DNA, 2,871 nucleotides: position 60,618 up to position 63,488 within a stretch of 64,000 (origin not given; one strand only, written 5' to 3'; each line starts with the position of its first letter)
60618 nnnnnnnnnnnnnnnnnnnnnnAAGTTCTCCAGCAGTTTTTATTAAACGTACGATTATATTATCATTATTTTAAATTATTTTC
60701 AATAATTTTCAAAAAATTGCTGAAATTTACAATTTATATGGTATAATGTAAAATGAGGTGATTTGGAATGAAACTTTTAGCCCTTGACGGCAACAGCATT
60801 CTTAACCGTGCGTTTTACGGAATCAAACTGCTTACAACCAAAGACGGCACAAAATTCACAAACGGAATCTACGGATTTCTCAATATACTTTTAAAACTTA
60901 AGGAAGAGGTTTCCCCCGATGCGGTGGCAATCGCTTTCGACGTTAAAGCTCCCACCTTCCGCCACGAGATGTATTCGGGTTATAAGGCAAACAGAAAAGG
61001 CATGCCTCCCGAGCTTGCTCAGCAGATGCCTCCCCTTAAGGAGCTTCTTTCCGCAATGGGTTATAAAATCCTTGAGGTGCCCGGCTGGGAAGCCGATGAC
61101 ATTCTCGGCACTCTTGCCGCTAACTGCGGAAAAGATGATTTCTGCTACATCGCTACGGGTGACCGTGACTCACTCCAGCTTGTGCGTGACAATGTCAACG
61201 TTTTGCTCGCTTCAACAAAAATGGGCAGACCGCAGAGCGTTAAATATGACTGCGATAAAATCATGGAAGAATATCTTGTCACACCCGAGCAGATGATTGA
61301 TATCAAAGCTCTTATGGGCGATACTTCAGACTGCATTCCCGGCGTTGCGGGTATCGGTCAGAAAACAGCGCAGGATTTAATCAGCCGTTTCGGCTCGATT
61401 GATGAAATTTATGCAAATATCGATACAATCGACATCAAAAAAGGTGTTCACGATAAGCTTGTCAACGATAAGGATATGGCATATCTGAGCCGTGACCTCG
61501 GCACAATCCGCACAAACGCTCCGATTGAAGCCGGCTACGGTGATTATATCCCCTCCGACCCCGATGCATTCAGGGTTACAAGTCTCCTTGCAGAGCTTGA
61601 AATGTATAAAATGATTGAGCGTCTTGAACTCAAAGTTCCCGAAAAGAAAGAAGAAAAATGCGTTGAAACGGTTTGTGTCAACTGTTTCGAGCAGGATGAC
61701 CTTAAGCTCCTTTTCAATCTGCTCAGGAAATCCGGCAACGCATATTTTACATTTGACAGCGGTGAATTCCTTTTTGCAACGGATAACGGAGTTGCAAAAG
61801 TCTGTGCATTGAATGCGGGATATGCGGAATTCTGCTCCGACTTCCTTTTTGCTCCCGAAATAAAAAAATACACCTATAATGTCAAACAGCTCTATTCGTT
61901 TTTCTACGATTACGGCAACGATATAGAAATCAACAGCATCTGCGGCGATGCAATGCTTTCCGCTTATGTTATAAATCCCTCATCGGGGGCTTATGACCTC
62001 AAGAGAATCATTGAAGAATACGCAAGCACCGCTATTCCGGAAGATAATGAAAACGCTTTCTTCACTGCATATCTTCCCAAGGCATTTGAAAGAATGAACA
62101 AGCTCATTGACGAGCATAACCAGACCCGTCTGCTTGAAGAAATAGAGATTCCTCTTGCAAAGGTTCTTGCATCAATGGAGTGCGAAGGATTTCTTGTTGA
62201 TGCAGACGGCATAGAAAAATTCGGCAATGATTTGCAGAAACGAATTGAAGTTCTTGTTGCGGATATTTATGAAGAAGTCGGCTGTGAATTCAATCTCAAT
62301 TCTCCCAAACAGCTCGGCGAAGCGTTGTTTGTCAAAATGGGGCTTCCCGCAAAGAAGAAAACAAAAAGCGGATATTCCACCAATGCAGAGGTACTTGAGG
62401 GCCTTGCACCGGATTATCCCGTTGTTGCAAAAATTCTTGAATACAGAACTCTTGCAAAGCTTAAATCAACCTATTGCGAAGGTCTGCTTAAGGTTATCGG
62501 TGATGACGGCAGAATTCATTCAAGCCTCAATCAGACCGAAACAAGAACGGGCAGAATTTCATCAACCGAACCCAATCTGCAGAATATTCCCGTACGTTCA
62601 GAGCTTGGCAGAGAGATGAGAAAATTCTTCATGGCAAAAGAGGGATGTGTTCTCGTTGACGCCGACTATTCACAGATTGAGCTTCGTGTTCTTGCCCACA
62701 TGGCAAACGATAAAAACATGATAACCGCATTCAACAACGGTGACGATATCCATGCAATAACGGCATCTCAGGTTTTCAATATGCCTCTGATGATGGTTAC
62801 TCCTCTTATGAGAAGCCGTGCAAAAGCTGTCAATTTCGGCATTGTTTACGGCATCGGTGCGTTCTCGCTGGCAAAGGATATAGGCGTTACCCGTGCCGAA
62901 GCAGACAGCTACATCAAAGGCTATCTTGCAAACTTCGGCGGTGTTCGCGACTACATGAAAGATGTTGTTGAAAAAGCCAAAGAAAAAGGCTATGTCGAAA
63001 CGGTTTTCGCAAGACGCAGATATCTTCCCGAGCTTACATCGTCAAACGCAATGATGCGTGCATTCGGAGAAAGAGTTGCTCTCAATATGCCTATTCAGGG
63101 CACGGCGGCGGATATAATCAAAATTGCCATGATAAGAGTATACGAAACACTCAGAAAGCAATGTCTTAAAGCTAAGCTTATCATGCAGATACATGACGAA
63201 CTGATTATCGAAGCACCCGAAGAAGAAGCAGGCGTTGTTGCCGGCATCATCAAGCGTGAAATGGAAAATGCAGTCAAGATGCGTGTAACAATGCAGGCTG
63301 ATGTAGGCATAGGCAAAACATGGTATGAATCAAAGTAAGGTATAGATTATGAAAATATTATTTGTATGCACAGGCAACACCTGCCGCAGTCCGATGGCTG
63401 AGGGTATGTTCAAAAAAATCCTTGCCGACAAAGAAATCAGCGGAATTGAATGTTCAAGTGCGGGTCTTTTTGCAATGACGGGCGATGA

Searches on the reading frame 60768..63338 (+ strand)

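Call 54: search_protein_families(library=pfam, proteins=[window:60768-63338:+], max_evalue=0.0001)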
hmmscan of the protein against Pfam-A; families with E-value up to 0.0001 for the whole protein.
window:60768-63338:+ (856 aa): 4 families
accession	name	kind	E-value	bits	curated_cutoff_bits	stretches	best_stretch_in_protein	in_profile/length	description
PF00476.26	DNA_pol_A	-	6.3e-161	536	34.3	1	482-854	4-381/381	DNA polymerase family A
PF02739.22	5_3_exonuc_N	-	1e-52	178.6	34.3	1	2-169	1-163/164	5'-3' exonuclease, N-terminal resolvase-like domain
PF01367.25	5_3_exonuc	-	2.5e-30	105.3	40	1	171-265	1-94/97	5'-3' exonuclease, C-terminal SAM fold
PF22619.2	DNA_polI_exo1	-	4.4e-08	33.5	27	1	326-428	10-110/140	DNA polymerase I, ribonuclease H-like domain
